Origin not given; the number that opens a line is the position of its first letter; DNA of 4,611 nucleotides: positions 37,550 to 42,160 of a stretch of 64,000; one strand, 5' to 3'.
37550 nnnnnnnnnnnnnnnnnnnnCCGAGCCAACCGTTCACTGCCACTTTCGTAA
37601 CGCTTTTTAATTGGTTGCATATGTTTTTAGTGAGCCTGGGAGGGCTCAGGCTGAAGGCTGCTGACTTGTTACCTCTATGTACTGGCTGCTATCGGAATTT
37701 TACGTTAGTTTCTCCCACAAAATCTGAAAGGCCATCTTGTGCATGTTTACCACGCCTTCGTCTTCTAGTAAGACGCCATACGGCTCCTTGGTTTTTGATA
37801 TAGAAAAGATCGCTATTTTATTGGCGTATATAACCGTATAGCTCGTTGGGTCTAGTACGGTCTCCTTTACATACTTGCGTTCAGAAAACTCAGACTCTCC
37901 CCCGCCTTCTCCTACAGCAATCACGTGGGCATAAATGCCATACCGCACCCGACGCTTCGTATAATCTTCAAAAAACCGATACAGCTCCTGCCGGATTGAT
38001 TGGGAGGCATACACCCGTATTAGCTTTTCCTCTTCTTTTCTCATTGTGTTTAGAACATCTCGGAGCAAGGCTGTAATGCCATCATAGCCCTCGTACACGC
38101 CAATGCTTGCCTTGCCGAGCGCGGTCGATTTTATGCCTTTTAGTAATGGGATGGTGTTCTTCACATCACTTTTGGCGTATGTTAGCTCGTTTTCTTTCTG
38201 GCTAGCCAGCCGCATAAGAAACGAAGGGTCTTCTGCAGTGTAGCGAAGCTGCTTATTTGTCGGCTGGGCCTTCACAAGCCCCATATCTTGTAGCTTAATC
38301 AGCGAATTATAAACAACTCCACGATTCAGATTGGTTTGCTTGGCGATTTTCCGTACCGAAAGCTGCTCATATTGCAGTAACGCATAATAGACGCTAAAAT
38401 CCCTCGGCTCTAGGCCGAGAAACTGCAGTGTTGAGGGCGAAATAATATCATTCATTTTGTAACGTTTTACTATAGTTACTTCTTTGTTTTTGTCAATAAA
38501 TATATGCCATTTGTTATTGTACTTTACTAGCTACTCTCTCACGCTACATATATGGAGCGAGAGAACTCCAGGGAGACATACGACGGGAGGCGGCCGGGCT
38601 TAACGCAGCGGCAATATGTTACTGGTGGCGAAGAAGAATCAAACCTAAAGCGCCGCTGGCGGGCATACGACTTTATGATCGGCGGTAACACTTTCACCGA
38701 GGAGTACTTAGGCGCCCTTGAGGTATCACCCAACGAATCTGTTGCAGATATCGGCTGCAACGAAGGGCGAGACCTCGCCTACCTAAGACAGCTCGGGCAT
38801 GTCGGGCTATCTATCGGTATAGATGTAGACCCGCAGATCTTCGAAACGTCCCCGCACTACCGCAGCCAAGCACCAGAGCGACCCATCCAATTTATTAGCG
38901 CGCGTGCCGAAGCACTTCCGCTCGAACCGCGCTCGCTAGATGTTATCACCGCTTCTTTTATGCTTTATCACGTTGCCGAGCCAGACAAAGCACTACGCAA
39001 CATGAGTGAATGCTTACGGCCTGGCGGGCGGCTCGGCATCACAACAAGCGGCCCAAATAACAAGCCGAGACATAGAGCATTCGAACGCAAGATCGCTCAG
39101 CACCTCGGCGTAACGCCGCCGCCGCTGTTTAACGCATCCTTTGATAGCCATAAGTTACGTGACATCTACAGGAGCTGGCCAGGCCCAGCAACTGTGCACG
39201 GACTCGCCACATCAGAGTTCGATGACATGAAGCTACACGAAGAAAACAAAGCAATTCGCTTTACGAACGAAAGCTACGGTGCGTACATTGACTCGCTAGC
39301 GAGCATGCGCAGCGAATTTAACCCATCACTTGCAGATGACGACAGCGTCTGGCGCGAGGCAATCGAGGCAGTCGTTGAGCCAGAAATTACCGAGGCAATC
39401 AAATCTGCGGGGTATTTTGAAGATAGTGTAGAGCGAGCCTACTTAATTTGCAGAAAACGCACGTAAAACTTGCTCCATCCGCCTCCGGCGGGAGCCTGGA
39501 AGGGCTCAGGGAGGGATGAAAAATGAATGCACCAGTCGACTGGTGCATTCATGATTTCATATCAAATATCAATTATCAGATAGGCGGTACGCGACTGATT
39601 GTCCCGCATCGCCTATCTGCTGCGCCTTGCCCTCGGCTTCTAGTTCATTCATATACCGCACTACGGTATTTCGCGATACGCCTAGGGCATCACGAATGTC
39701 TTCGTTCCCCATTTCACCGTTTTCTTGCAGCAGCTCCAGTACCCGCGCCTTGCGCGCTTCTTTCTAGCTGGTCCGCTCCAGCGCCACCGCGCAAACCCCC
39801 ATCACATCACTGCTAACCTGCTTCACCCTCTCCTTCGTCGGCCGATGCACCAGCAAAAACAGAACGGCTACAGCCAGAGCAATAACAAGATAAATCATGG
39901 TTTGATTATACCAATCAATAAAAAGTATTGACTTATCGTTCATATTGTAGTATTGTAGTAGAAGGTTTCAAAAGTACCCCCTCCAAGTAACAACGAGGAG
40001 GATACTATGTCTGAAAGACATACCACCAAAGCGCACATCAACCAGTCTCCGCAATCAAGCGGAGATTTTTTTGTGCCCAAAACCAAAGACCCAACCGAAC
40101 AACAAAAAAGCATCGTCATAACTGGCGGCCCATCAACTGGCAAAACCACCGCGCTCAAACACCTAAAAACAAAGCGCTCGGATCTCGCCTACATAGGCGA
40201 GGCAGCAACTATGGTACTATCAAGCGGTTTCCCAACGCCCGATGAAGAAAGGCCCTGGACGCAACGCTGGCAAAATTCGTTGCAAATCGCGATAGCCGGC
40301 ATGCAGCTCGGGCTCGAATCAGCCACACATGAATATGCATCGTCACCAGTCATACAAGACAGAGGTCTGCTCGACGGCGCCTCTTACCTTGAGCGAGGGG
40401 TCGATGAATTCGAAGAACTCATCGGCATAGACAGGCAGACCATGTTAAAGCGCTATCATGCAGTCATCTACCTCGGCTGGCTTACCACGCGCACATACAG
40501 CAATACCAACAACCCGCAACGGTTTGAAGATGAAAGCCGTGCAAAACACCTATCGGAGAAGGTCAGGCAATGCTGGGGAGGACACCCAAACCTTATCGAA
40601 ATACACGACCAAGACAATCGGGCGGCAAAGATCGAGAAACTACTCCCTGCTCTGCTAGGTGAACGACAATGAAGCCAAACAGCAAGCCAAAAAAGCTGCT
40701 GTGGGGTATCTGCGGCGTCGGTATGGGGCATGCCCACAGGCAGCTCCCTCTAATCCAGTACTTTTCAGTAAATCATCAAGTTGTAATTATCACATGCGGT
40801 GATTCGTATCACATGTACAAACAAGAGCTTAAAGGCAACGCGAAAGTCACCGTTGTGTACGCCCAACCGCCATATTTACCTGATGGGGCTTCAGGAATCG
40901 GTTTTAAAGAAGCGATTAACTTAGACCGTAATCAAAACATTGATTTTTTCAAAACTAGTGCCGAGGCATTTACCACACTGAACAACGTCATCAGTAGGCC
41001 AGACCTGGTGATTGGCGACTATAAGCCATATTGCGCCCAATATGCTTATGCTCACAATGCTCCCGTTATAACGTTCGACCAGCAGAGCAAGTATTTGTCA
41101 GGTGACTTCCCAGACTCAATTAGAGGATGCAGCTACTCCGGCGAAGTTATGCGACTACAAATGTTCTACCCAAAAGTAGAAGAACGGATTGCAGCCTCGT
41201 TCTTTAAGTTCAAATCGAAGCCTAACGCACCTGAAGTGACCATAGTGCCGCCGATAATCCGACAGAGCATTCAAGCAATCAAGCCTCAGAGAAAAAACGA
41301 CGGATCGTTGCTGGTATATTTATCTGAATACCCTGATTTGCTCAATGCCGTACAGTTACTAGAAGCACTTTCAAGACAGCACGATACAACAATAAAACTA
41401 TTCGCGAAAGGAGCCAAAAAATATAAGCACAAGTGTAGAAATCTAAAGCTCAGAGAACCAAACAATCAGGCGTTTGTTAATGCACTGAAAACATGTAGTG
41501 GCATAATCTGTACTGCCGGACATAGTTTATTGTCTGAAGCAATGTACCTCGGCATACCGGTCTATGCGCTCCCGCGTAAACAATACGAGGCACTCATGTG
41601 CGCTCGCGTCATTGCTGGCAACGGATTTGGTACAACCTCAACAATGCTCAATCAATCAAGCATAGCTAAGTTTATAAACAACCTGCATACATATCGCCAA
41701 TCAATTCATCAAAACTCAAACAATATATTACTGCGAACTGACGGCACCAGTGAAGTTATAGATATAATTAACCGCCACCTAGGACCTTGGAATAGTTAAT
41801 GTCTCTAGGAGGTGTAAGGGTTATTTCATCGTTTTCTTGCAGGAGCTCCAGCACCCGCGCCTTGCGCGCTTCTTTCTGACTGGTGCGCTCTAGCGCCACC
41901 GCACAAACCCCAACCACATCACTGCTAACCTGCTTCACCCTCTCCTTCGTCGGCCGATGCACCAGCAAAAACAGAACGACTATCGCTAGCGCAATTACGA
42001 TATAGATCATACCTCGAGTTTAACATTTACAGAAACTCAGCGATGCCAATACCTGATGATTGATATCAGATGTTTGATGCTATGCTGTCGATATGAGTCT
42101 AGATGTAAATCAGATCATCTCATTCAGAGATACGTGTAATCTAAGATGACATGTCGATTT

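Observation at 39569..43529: Three nested copies of the 5-prime end and promoter of one small TM-HTH gene separate successive cassettes: an integration or accretion hotspot without a visible recombinase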

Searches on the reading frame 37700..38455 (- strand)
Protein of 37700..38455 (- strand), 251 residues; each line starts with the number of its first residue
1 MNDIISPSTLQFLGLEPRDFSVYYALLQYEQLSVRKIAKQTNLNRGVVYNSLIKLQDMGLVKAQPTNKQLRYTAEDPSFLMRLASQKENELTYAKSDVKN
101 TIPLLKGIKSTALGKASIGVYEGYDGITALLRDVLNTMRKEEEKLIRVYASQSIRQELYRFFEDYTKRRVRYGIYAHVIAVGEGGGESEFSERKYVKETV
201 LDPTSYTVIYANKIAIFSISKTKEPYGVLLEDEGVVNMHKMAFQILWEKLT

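Call 12: search_protein_families(library=pfam, proteins=[window:37700-38455:-], max_evalue=0.01)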
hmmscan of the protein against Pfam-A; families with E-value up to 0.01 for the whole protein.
window:37700-38455:- (251 aa): 7 families
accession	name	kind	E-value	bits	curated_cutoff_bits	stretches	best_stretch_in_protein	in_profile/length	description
PF01978.25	TrmB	-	2.7e-14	53.2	25.6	1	10-77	1-67/68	Sugar-specific transcriptional regulator TrmB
PF01022.26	HTH_5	-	0.0001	22.6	22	1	24-62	9-46/47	Bacterial regulatory protein, arsR family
PF13412.12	HTH_24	-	0.0011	19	21.9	1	17-62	3-48/48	Winged helix-turn-helix DNA-binding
PF08221.17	HTH_9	-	0.0013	19.2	23.4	1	22-63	18-59/62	RNA polymerase III subunit RPC82 helix-turn-helix domain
PF00392.27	GntR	-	0.0075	16.3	27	0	30-65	22-58/64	Bacterial regulatory proteins, gntR family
PF09339.16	HTH_IclR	-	0.0086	16.3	22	0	30-64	17-51/52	IclR helix-turn-helix domain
PF12802.13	MarR_2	-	0.0091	16.6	27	0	14-67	2-56/61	MarR family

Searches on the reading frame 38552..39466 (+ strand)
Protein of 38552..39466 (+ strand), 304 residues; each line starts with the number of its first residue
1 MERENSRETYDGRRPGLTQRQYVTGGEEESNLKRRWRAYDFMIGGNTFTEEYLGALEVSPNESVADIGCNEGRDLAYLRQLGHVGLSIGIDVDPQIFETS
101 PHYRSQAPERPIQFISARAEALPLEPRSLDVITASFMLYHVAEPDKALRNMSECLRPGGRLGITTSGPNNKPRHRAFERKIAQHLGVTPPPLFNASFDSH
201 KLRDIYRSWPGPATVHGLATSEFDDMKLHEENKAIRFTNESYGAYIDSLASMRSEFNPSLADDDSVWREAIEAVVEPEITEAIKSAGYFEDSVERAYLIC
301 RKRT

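Call 12: search_protein_families(library=pfam, proteins=[window:38552-39466:+], max_evalue=0.01)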
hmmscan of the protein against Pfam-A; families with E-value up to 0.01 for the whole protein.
window:38552-39466:+ (304 aa): 7 families
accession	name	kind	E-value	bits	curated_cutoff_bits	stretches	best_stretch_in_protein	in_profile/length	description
PF08241.18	Methyltransf_11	-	3.1e-17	63.4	21.2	1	66-161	2-93/95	Methyltransferase domain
PF13649.12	Methyltransf_25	-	1.6e-14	54.8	27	1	64-159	1-97/97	Methyltransferase domain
PF08242.18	Methyltransf_12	-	1.1e-13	52.2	30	1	66-161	2-98/98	Methyltransferase domain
PF13489.12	Methyltransf_23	-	3.2e-12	46.9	27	1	60-170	22-123/164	Methyltransferase domain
PF13847.12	Methyltransf_31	-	5.5e-12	46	27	1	60-167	3-113/145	Methyltransferase domain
PF01209.24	Ubie_methyltran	-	5.4e-11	42.7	20.1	1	62-217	49-206/233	ubiE/COQ5 methyltransferase family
PF08003.17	Methyltransf_9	-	0.00086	18.8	23.8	1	61-165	116-219/315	Protein of unknown function (DUF1698)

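Call 14: find_encoding_contigs(protein=window:38552-39466:+, flank=10000, max_places=10)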
Protein window:38552-39466:+ (304 aa): 1 contig read that carries it; 1 place shown.
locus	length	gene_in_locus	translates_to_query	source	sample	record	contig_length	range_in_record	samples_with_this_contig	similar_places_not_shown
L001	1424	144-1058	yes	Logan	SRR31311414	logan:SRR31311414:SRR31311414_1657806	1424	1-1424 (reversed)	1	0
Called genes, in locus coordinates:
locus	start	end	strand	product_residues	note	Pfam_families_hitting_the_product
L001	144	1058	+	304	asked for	PF13489:Methyltransf_23, PF01209:Ubie_methyltran, PF08241:Methyltransf_11, PF08242:Methyltransf_12, PF13649:Methyltransf_25, PF13847:Methyltransf_31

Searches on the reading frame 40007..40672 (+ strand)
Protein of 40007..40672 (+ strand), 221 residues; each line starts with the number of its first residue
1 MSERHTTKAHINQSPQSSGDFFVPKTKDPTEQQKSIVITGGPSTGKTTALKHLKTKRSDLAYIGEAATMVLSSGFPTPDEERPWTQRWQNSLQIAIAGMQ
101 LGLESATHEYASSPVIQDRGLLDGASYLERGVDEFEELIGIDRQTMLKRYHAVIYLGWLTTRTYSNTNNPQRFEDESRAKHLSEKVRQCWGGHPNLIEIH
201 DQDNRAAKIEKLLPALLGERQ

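Call 12: search_protein_families(library=pfam, proteins=[window:40007-40672:+], max_evalue=0.01)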
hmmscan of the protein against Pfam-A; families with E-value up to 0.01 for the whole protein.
window:40007-40672:+ (221 aa): 4 families
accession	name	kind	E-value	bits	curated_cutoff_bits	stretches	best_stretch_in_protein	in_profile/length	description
PF13521.12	AAA_28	-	7.6e-19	69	27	1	36-195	2-151/164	AAA domain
PF20720.3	nSTAND3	-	0.0034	17.5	27.2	1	27-59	11-43/155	Novel STAND NTPase 3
PF13238.12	AAA_18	-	0.005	17.7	29.4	0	36-70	1-31/128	AAA domain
PF13245.12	AAA_19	-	0.0075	16.9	25.1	0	32-55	10-33/134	AAA domain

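Call 48: search_protein_families(library=padloc, proteins=[window:40007-40672:+], max_evalue=0.001)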
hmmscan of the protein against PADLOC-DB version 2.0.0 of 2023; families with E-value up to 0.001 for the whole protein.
window:40007-40672:+ (221 aa): 0 families

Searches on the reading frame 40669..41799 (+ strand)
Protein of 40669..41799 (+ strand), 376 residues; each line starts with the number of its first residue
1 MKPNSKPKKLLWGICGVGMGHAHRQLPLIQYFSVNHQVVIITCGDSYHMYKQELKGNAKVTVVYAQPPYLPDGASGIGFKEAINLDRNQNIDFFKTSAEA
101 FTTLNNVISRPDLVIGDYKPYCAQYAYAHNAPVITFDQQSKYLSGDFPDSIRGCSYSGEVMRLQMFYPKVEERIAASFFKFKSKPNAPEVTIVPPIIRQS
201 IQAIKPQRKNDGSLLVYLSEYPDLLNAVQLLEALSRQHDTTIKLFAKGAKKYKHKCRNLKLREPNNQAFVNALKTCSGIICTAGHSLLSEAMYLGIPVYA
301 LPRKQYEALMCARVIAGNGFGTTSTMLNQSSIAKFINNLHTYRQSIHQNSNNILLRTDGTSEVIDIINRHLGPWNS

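Call 12: search_protein_families(library=pfam, proteins=[window:40669-41799:+], max_evalue=0.01)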
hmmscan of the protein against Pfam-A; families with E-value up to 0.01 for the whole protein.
window:40669-41799:+ (376 aa): 1 family
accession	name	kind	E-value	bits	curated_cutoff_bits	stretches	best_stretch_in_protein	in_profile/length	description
PF13528.12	Glyco_trans_1_3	-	8.7e-38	130.7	25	1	9-339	2-321/322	Glycosyl transferase family 1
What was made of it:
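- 39914..41822 (+): Cassette A: the AAA_28 upstream region, the AAA_28 NTPase gene (40007-40672) and a TIGR00661-type glycosyltransferase gene (40669-41799). GC is close to the window average. Pfam (call 12).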

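Call 45: find_encoding_contigs(protein=window:40669-41799:+, flank=10000, max_places=10)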
Protein window:40669-41799:+ (376 aa): 1 contig read that carries it; 1 place shown.
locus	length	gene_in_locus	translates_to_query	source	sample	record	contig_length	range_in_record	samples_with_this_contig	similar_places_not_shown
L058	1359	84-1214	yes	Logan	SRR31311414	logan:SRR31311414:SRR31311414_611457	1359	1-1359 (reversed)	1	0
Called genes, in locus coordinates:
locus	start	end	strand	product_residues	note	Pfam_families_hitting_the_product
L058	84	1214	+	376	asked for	PF13528:Glyco_trans_1_3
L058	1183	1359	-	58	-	?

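Call 48: search_protein_families(library=padloc, proteins=[window:40669-41799:+], max_evalue=0.001)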
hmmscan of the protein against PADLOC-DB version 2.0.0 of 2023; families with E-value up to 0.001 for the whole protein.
window:40669-41799:+ (376 aa): 0 families

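Call 74: find_homologous_proteins(query=window:40669-41799:+, max_evalue=1e-20)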
Query window:40669-41799:+ (376 aa): 144 proteins with E <= 1e-20 among 1965 candidates; the best 120 are listed.
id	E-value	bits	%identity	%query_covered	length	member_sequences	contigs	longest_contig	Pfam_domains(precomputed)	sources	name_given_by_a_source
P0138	7.6e-256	866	100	100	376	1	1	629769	PF13528.13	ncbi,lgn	-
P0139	1.5e-144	500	59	98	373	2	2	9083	PF13528.13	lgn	-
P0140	4.5e-88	314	42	98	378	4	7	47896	PF13528.13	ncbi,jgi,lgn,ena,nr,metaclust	ncbi:hypothetical protein A2272_06795 [Candidatus Peregrinibacteria bacterium RIFOXYA12_FULL_33_12]|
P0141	7.6e-88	313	41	99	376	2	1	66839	PF13528.13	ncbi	-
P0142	5.2e-87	311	68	53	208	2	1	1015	PF13528.13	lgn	-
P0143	3.4e-86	308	42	97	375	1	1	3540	PF13528.13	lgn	-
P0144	1.3e-84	303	42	97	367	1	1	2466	PF13528.13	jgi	-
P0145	2.0e-84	302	42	96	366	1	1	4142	PF13528.13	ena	-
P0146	1.1e-83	300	42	97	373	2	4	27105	PF13528.13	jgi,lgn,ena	-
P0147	3.0e-83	298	39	97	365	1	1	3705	PF13528.13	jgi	jgi:uncharacterized protein (TIGR00661 family)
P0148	7.3e-83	297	39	97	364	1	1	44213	PF13528.13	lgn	-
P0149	1.2e-82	296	41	96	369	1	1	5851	PF13528.13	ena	-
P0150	1.5e-82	296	41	97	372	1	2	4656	PF13528.13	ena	-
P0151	3.1e-82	295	42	96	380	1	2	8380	PF13528.13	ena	-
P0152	9.0e-82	293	41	96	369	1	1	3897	PF13528.13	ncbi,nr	ncbi:MAG TPA: glycosyltransferase family protein [Patescibacteria group bacterium]|nr:glycosyltransf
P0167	3.8e-79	285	39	97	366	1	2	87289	PF13528.13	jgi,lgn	jgi:uncharacterized protein (TIGR00661 family)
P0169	1.8e-78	283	41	98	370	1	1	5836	PF13528.13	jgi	jgi:uncharacterized protein (TIGR00661 family)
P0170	2.4e-78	282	38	96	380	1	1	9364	PF13528.13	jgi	jgi:uncharacterized protein (TIGR00661 family)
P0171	4.1e-78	281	39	96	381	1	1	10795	PF13528.13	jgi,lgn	jgi:uncharacterized protein (TIGR00661 family)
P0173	4.7e-78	281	39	97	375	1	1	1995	PF13528.13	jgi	jgi:uncharacterized protein (TIGR00661 family)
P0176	5.7e-78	281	40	97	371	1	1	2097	PF13528.13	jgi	jgi:uncharacterized protein (TIGR00661 family)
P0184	3.1e-77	278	38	97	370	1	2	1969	PF13528.13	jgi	jgi:uncharacterized protein (TIGR00661 family)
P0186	6.3e-77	277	39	97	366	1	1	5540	PF13528.13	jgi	jgi:uncharacterized protein (TIGR00661 family)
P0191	1.4e-75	273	40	97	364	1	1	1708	PF13528.13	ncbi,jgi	jgi:uncharacterized protein (TIGR00661 family)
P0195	1.3e-74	270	39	97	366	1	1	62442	PF13528.13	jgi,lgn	jgi:uncharacterized protein (TIGR00661 family)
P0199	1.2e-73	267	37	97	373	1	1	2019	PF13528.13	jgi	jgi:uncharacterized protein (TIGR00661 family)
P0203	3.8e-73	265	39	97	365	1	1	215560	PF13528.13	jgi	jgi:uncharacterized protein (TIGR00661 family)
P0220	1.9e-70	256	37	97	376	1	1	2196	PF13528.13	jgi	jgi:uncharacterized protein (TIGR00661 family)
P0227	1.7e-69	253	40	96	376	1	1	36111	PF13528.13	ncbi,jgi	jgi:uncharacterized protein (TIGR00661 family)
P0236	4.6e-68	248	37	97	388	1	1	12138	PF13528.13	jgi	jgi:uncharacterized protein (TIGR00661 family)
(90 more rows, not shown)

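Call 75: find_encoding_contigs(protein=P0139, flank=8000, max_places=3)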
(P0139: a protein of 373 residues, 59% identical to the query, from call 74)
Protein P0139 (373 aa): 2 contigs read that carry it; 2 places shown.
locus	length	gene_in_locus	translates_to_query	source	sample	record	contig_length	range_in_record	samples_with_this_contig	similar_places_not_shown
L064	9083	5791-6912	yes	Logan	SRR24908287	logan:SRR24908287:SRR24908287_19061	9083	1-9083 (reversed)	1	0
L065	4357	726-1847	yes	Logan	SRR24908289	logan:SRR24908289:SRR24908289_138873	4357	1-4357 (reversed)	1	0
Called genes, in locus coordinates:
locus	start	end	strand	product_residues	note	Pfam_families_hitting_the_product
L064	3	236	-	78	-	?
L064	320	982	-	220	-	-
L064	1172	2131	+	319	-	PF00892:EamA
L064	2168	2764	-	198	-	-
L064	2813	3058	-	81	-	PF04226:Transgly_assoc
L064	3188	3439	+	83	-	-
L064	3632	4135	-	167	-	PF12724:Flavodoxin_5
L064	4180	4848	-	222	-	PF22570:LiaF-TM, PF18917:LiaI-LiaF-like_TM1, PF09922:LiaF-like_C (weak)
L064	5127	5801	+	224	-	PF13521:AAA_28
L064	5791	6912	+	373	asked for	PF13528:Glyco_trans_1_3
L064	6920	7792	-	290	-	-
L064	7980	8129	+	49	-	PF18919:DUF5670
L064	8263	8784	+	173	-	-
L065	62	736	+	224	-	PF13521:AAA_28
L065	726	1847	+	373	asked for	PF13528:Glyco_trans_1_3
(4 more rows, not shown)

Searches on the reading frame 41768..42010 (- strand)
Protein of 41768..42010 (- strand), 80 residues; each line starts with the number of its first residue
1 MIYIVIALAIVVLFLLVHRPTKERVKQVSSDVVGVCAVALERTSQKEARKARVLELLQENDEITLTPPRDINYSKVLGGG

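Call 13: search_protein_families(library=pfam, proteins=[window:41768-42010:-], max_evalue=0.01)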
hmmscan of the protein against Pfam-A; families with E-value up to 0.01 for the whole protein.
window:41768-42010:- (80 aa): 0 families

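Call 15: find_encoding_contigs(protein=window:41768-42010:-, flank=10000, max_places=10)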
Protein window:41768-42010:- (80 aa): no gene with exactly this product is on record in the collection.
